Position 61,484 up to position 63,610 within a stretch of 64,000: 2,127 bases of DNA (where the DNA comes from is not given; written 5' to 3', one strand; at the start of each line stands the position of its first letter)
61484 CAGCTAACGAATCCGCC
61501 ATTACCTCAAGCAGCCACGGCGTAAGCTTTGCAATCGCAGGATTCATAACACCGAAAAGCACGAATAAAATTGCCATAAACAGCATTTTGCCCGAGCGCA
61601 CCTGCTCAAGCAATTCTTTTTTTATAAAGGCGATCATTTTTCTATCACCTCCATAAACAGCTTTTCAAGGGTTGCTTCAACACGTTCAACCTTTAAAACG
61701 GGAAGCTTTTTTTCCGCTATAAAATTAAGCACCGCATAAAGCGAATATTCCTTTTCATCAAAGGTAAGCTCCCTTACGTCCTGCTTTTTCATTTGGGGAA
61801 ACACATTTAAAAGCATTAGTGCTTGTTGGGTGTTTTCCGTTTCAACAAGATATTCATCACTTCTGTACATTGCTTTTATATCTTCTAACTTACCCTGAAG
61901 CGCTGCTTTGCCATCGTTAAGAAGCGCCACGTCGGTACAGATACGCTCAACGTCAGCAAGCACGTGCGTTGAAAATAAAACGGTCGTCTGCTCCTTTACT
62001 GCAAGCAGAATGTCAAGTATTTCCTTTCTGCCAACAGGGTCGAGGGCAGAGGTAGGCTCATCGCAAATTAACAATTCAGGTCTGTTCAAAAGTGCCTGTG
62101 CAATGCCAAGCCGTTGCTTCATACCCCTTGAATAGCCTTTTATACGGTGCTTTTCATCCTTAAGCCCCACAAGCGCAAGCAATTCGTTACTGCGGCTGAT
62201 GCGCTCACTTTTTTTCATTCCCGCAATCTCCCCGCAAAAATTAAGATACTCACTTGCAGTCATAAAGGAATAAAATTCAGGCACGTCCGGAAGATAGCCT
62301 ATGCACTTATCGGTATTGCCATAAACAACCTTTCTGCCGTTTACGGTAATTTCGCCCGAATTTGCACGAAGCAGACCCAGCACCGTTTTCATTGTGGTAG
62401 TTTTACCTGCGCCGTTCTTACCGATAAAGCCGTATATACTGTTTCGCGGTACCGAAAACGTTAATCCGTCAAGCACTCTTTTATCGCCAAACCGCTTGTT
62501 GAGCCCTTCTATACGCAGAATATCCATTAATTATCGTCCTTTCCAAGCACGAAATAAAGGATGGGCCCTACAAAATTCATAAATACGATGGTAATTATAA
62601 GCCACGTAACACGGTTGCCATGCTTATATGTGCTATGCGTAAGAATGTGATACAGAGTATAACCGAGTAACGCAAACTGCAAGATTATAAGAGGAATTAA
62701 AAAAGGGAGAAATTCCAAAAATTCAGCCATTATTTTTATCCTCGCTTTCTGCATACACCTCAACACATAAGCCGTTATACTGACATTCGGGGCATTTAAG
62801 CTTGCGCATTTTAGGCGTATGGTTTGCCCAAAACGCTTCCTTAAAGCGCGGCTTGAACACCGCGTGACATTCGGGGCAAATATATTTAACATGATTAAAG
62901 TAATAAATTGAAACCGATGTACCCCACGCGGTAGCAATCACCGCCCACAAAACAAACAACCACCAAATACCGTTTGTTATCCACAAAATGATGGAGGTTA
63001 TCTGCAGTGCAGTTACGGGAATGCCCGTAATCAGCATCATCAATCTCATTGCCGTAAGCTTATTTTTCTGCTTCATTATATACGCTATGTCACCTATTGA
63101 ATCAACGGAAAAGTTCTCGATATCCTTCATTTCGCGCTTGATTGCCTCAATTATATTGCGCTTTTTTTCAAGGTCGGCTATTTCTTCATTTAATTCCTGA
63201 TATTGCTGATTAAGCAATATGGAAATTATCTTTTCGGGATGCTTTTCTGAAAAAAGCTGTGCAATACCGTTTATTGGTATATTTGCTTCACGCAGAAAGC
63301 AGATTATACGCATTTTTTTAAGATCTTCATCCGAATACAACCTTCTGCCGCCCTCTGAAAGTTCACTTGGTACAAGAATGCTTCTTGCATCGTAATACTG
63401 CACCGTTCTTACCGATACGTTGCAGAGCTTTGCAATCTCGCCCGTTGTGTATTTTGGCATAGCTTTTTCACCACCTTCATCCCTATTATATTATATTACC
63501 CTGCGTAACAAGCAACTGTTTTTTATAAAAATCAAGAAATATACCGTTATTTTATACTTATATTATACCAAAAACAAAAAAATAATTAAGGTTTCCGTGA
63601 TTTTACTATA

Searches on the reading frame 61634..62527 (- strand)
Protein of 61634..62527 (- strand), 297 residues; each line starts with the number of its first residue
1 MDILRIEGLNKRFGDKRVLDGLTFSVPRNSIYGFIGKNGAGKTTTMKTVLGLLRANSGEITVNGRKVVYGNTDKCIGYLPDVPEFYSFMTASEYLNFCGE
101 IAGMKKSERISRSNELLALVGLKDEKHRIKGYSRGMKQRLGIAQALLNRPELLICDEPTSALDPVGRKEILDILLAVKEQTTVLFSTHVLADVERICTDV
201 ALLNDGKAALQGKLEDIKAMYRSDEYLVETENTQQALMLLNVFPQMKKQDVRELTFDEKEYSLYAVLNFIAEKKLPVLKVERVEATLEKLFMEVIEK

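Call 59: search_protein_families(library=pfam, proteins=[window:61634-62527:-], max_evalue=0.01)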
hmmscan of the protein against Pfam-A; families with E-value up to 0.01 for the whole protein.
window:61634-62527:- (297 aa): 3 families
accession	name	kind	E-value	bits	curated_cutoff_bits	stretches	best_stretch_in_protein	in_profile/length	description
PF00005.33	ABC_tran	-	5.9e-28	98.6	25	1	19-160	1-137/137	ABC transporter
PF13304.12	AAA_21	-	5e-10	40.4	27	1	131-188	237-298/304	AAA domain, putative AbiEii toxin, Type IV TA system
PF13732.12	DrrA1-3_C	-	3.6e-08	34.4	27.4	1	212-294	1-80/81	ATP-binding protein DrrA1-3-like, C-terminal domain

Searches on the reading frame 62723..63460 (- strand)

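Call 59: search_protein_families(library=pfam, proteins=[window:62723-63460:-], max_evalue=0.01)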
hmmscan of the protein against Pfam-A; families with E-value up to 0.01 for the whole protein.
window:62723-63460:- (245 aa): 5 families
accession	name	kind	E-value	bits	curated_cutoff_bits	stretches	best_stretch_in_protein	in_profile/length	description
PF13411.12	MerR_1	-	3.3e-17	62.8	21.6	1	4-72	1-68/69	MerR HTH family regulatory protein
PF00376.29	MerR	-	1.9e-11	44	28.2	1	5-42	1-38/38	MerR family regulatory protein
PF12728.13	HTH_17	-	0.00096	19.8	27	1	4-49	2-45/51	Helix-turn-helix domain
PF08281.18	Sigma70_r4_2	-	0.0076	16.3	25.7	0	4-23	27-46/54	Sigma-70, region 4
PF19229.4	DUF5882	-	0.0094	16.2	25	0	65-141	112-185/198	Family of unknown function (DUF5882)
